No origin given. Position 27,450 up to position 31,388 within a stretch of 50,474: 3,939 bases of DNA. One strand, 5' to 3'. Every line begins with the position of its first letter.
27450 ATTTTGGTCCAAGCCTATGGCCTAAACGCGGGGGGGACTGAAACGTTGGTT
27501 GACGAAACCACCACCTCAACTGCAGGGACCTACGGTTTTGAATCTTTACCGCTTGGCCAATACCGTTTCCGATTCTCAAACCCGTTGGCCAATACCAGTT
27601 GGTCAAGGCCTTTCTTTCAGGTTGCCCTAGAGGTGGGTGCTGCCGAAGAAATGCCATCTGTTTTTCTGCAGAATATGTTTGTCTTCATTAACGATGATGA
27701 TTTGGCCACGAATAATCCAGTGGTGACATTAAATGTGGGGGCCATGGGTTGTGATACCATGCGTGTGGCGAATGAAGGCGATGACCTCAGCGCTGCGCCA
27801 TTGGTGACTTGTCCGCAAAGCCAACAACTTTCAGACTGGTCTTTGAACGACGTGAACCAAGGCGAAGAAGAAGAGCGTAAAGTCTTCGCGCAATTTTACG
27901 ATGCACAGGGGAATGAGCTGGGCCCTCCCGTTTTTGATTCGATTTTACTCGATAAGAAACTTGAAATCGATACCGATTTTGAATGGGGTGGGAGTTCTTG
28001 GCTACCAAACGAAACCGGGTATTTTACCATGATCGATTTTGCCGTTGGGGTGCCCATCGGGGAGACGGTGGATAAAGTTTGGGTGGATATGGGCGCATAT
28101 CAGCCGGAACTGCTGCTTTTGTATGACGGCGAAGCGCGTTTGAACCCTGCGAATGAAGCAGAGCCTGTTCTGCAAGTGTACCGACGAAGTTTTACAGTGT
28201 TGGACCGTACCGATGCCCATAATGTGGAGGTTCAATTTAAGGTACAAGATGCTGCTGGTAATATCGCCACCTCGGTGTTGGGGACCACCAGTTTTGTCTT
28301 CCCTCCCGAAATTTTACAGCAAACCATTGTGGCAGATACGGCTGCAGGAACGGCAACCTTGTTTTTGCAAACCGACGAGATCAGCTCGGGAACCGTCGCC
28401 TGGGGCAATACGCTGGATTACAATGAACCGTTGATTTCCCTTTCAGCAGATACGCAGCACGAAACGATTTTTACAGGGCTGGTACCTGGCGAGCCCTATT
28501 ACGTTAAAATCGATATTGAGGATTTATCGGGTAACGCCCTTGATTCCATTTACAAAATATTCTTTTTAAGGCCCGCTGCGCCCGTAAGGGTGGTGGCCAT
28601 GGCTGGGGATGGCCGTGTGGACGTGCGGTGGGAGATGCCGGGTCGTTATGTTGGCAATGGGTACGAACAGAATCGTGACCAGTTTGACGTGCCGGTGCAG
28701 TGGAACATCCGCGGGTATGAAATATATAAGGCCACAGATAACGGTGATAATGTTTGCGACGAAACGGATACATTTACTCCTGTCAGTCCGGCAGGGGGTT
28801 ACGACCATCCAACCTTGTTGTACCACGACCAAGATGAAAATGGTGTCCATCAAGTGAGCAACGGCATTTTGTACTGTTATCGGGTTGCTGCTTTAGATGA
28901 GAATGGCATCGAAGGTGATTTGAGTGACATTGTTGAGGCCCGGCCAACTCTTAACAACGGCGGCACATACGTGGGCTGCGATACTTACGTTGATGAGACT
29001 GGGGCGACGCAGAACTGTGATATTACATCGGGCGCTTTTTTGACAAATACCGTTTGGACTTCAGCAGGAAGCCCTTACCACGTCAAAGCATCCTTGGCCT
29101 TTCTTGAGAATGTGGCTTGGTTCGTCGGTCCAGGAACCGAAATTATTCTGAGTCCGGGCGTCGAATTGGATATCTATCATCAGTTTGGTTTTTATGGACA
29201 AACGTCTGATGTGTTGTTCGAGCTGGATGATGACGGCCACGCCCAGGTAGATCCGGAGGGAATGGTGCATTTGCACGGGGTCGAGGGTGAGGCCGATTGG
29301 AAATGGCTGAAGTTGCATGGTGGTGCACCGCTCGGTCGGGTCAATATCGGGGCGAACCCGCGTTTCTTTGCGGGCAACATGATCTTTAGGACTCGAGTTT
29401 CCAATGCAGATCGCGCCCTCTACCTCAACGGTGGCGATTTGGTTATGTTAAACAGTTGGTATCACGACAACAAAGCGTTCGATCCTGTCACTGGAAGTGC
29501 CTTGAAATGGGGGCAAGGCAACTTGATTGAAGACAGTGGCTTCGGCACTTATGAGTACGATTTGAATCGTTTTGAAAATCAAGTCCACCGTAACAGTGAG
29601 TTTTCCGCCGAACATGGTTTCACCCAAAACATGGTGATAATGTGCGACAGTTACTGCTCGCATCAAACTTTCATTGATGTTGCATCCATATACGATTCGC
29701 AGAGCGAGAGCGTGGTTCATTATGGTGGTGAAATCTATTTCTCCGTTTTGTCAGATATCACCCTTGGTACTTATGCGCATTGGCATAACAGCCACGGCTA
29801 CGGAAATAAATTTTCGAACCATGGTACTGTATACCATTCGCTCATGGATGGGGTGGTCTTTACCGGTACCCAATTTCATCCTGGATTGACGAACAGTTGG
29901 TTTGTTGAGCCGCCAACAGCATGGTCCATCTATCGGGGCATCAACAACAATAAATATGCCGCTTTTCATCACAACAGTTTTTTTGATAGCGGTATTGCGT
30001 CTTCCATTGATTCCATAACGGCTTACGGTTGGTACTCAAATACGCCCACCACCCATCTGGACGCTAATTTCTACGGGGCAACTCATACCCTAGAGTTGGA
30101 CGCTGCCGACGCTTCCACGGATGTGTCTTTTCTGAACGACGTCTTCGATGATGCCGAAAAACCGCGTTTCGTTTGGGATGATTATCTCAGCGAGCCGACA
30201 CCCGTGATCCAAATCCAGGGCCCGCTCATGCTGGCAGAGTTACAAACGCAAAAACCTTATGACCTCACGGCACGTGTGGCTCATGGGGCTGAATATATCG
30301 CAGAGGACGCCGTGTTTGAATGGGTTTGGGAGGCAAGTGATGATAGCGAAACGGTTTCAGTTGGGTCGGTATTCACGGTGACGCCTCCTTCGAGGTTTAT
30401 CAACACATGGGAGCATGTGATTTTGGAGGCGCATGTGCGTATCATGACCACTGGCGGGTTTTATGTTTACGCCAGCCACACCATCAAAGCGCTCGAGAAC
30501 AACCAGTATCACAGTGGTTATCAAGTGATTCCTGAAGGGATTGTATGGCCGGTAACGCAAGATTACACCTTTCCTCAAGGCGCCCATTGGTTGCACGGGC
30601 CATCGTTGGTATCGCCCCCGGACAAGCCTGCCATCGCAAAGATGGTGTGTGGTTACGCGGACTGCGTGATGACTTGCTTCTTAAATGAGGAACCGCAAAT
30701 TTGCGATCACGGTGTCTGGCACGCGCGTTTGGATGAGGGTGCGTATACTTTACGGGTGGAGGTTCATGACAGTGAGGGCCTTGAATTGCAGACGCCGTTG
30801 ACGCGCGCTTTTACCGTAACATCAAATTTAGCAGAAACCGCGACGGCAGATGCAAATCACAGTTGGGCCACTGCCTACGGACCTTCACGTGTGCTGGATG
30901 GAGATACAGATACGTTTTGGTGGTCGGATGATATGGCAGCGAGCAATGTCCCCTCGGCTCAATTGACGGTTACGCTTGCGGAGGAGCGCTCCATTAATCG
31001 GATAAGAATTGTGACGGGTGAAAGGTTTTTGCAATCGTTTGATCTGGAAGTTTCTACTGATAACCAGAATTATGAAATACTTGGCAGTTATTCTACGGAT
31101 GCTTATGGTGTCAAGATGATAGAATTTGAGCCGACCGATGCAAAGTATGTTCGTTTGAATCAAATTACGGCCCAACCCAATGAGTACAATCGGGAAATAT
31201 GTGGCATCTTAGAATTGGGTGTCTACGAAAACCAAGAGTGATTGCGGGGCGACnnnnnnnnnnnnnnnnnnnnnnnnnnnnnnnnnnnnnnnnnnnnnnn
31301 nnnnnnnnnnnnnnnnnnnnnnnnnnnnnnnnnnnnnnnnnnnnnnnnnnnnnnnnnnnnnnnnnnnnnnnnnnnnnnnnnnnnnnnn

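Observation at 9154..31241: Two adjacent, co-oriented, paralogous giant lipoproteins (about 4205 and 3123 aa) fill 44% of the window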

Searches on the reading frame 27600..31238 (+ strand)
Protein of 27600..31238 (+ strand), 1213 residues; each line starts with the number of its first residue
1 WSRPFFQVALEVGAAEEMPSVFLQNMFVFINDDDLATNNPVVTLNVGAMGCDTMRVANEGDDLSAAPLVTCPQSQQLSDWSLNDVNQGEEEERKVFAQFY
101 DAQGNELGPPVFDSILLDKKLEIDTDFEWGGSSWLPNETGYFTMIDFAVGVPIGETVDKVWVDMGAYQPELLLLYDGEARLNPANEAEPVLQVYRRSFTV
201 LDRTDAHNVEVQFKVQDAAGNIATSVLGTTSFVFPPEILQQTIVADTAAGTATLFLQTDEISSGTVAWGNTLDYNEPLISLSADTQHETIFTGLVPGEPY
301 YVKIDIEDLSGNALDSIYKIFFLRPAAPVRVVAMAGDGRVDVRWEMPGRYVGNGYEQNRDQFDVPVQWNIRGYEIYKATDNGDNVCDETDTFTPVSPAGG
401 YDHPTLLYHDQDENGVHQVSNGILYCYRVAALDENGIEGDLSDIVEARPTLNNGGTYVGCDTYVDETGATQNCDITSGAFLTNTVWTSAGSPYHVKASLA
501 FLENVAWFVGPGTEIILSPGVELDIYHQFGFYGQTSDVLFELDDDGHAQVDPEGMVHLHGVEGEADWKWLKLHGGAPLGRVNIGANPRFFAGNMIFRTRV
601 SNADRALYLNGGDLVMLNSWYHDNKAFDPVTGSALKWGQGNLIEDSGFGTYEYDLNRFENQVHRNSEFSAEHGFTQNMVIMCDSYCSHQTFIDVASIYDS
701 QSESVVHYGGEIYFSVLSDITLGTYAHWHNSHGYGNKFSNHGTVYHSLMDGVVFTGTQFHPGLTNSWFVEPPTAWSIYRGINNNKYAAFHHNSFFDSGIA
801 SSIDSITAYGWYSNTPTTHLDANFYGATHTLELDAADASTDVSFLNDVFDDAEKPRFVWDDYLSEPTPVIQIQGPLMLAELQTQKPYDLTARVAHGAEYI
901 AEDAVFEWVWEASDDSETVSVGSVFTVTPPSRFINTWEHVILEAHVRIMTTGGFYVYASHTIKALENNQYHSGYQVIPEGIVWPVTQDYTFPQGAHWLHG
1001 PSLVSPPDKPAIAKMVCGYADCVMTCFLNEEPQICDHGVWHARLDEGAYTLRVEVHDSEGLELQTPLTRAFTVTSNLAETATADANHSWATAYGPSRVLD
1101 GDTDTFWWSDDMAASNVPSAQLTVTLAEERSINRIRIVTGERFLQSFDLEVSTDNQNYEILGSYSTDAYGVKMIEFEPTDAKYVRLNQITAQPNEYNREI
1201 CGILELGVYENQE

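Call 21: search_solved_structures(query=window:27600-31238:+, max_evalue=1)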
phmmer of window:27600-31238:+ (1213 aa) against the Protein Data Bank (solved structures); distinct sequences matched with E-value up to 1: 5.
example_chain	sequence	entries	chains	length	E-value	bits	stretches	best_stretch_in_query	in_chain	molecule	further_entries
2j1a_A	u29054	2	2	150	1.5e-06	29.5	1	1094-1191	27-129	HYALURONIDASE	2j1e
2j7m_A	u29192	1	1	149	1.5e-06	29.5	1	1094-1191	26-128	HYALURONIDASE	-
4lks_A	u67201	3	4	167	0.14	13.1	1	1096-1186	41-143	Glycosyl hydrolase, family 31/fibronectin type III domain protein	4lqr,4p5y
6pok_A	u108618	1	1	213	0.29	12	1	278-353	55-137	Roundabout homolog 3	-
3t1u_A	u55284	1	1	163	0.63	10.9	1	739-788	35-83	Peptidyl-prolyl cis-trans isomerase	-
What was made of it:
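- On CBM32 / F5_F8_type_C (B C-terminus): PDB CBM32 2j1a matches at E 1.5e-6 (call 21).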

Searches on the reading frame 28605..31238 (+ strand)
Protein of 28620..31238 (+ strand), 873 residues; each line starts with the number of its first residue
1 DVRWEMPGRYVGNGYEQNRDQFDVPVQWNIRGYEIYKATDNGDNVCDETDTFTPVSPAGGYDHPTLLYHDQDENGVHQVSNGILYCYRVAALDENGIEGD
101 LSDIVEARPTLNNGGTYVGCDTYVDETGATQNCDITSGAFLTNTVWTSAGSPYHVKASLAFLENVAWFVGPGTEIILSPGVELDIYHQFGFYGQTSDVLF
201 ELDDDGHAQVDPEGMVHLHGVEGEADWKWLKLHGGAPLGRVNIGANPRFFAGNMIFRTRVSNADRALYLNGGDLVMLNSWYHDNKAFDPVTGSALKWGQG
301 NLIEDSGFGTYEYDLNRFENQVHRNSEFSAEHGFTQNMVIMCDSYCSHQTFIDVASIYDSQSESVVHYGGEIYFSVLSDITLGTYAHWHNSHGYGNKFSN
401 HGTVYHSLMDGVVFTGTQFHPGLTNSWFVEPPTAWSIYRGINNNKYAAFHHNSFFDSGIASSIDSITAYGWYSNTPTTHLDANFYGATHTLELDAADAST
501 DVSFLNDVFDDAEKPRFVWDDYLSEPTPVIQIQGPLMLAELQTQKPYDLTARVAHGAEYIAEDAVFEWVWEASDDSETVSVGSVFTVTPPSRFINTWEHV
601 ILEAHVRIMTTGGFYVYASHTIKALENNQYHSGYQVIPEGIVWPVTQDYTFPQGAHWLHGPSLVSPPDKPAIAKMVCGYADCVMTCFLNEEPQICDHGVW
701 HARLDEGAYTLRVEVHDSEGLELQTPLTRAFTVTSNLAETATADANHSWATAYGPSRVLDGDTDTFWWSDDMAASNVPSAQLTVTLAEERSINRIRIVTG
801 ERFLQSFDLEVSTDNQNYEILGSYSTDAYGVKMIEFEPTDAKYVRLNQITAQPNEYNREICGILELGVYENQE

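Call 34: find_homologous_proteins(query=window:28620-31238:+)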
Query window:28620-31238:+: 8000 candidates shared short words with the query, none scored E <= 0.001.

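Call 47: search_protein_families(library=pfam, proteins=[window:28620-31238:+], max_evalue=10)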
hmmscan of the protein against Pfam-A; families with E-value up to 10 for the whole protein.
window:28620-31238:+ (873 aa): 3 families
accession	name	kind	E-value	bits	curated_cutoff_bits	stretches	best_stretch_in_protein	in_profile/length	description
PF00754.31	F5_F8_type_C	-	3.2e-15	56.8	28.2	1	744-854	3-115/127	F5/8 type C domain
PF22633.2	F5_F8_type_C_2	-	7.3e-12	46.2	27.8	1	758-846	2-91/91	NedA-like, galactose-binding domain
PF24607.1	CBM_AftD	-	0.00058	19.9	27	1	756-846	20-108/149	Arabinofuranosyltransferase D, third carbohydrate binding module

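Call 76: predict_structure(alignment_id=A4)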
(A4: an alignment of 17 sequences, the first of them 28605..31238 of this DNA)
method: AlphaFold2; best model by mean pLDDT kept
length: 878 residues; sequences in the alignment: 17
mean_pLDDT: 58.3   pTM: 0.51
mean pLDDT of the five models: 58.3, 56.8, 56.8, 56.6, 53.7
residues with pLDDT >= 90: 43; 70-90: 289; 50-70: 209; < 50: 337
segments of 3 or more residues with pLDDT < 50: 13-27, 209-212, 243-252, 294-304, 312-408, 416-437, 445-452, 463-466, 477-479, 562-566, 596-606, 629-680, 701-708, 741-787, 790-793, 804-807, 834-836, 854-878
pLDDT, mean of each block of 10 residues (from residue 1): 81 41 48 76 74 87 80 81 83 86 85 84 70 63 77 90 85 91 91 85 52 67 86 79 42 64 86 68 75 49 50 35 32 27 29 29 20 20 31 30 39 51 33 43 52 65 55 50 73 83 77 76 78 64 55 68 53 74 81 53 51 73 61 31 25 24 28 39 68 74 44 79 81 68 28 24 32 31 42 53 51 66 68 52 59 47 36 38
secondary structure, 60 per line:
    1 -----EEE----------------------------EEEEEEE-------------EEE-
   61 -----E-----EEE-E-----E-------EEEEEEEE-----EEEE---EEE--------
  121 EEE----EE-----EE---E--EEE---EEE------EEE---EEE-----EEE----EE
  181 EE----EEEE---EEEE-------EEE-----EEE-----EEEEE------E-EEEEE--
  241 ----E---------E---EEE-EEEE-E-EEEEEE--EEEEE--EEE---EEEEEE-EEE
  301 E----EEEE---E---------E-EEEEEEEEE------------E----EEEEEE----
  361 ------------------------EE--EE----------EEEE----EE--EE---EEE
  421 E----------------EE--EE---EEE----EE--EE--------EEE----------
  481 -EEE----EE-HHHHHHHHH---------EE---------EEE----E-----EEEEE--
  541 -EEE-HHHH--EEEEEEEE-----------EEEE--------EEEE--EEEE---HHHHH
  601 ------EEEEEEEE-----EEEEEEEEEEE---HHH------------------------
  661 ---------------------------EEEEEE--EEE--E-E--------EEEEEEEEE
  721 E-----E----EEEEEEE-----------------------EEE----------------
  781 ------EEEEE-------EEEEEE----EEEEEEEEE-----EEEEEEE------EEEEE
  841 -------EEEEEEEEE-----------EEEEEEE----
elements in order (helices of 4 or more, strands of 3 or more residues): E6-8 E37-43 E57-59 E72-74 E90-97 E103-106 E110-112 E121-123 E143-145 E149-151 E158-160 E164-166 E172-174 E179-182 E187-190 E194-197 E205-207 E213-215 E221-225 E234-238 E259-261 E263-266 E270-275 E278-282 E285-287 E291-296 E298-301 E306-309 E325-333 E351-356 E401-404 E418-421 E447-449 E468-470 E482-484 H492-500 E521-523 E534-538 E542-544 H546-549 E552-559 E571-574 E583-586 E589-592 H596-600 E607-614 E620-630 E688-693 E696-698 E712-721 E732-738 E762-764 E787-791 E799-804 E809-817 E823-829 E836-840 E848-856 E868-874
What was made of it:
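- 28893..30302 (+): B: right-handed parallel beta-helix (pectin-lyase fold). AF2 model built with a 17-sequence alignment. pLDDT is 70-90 for the FN3 and the first half of the helix (call 76).
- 30303..30842 (+): B: Ig/PKD-like region after a conserved 'N(Y/W)WG...D(Y/F)YDD' junction. The model is moderately confident here (call 76).
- On Pectin-lyase-fold enzymes (PL/GH28/epimerase): The model is confident only for the first half of the helix (call 76).
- The model of B's tip is only partly confident (mean pLDDT 58, call 76).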

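Call 78: fold_search(model_id=the predicted structure, library=pdb)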
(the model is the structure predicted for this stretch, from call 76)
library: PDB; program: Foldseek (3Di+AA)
matches with E <= 10: 1446; with E <= 0.001: 10
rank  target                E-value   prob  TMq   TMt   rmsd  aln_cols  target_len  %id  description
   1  2uve_A                1.9e-04  0.69  0.11  0.15  18.9       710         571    8  Structure of Yersinia enterocolitica Family 28 Exopolygalacturonase (released 2007-05-08)
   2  2uvf_B                2.0e-04  0.72  0.11  0.15  18.8       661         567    8  Structure of Yersinia enterocolitica Family 28 Exopolygalacturonase in Complex with Digalaturonic Acid (released 2007-05-08)
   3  7biz_A                2.1e-04  1.00  0.10  0.17  24.1       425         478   12  Structure of a B12 binding lipoprotein from Bacteroides thetaiotaomicron (released 2022-03-02)
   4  8ayh_C                2.3e-04  0.99  0.09  0.12  19.9       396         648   12  Structure of Complement C5 in Complex with small molecule inhibitor and CVF (released 2022-12-21)
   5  6za2_B                4.2e-04  0.97  0.09  0.08  24.0       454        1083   14  Crystal structure of dimeric latent PorU from Porphyromonas gingivalis (released 2021-09-29)
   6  9flw_A                5.6e-04  0.99  0.10  0.16  32.1       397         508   12  CryoEM structure of the fragment-6 (3571-4078) in the grappling hook protein A (GhpA) in the bacterium Aureispira sp.  (released 2024-10-16)
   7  8coe_C                5.6e-04  0.96  0.10  0.13  20.1       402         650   12  complement C5 in complex with the LCP0195 nanobody (released 2024-01-03)
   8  3b8y_A                6.8e-04  0.93  0.11  0.23  15.0       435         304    9  Crystal Structure of Pectate Lyase PelI from Erwinia chrysanthemi in complex with tetragalacturonic acid (released 2008-04-29)
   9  7s63_A                8.6e-04  0.97  0.10  0.07  20.3       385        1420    9  Native-form oocyte/egg Alpha-2-Macroglobulin (A2Moo) tetramer (released 2022-01-05)
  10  7ad6_B                9.9e-04  0.97  0.11  0.14  19.9       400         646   12  Crystal structure of human complement C5 in complex with the K92 bovine knob domain peptide. (released 2021-03-10)
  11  6za2_A                1.1e-03  0.92  0.09  0.08  24.1       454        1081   13  Crystal structure of dimeric latent PorU from Porphyromonas gingivalis (released 2021-09-29)
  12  2uve_B                1.3e-03  0.57  0.12  0.17  19.0       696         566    8  Structure of Yersinia enterocolitica Family 28 Exopolygalacturonase (released 2007-05-08)
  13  8cml_E                1.5e-03  0.92  0.10  0.12  19.9       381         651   12  Cryo-EM structure of complement C5 in complex with nanobodies UNbC5-1 and UNbC5-2 (released 2023-09-27)
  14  7s62                  2.1e-03  0.97  0.10  0.07  19.8       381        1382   10  Locally refined protomer structure of native-form oocyte/egg Alpha-2-Macroglobulin (A2Moo) tetramer (released 2022-01-05)
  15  4p99_A                2.3e-03  0.96  0.11  0.18  30.5       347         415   12  Ca2+-stabilized adhesin helps an Antarctic bacterium reach out and bind ice (released 2014-06-18)
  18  2v5d                  3.6e-03  1.00  0.07  0.09   2.5        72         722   28  Structure of a Family 84 Glycoside Hydrolase and a Family 32 Carbohydrate-Binding Module in Tandem from Clostridium perf (released 2009-01-27)
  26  4a44                  7.6e-03  1.00  0.08  0.46   2.6        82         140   22  CpGH89CBM32-5, from Clostridium perfringens, in complex with the Tn Antigen (released 2012-04-04)
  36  2j1e_A                1.1e-02  1.00  0.07  0.41   2.3        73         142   29  High Resolution Crystal Structure of CBM32 from a N-acetyl-beta- hexosaminidase in complex with lacNAc (released 2006-09-20)
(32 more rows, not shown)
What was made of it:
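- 28893..30302 (+): Foldseek gives GH28 and PelI (call 78).
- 30849..31181 (+): B: C-terminal discoidin / CBM32-like domain. Foldseek matches CBM32 structures 2v5d, 4a44 and 2j1e (call 78).
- On CBM32 / F5_F8_type_C (B C-terminus): Foldseek matches CBM32 structures with rmsd of 2.3-2.9 over about 70-80 columns (call 78).
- Closest known: Type I-secreted giant RTX adhesins. Same: Foldseek gives weak hits to MpIBP and SiiE repeat structures (call 78).
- Closest known: Pectin-lyase-fold beta-helix proteins. Same: It also has the FN3 + helix layout of GH28 2uve and PelI 3b8y (call 78).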
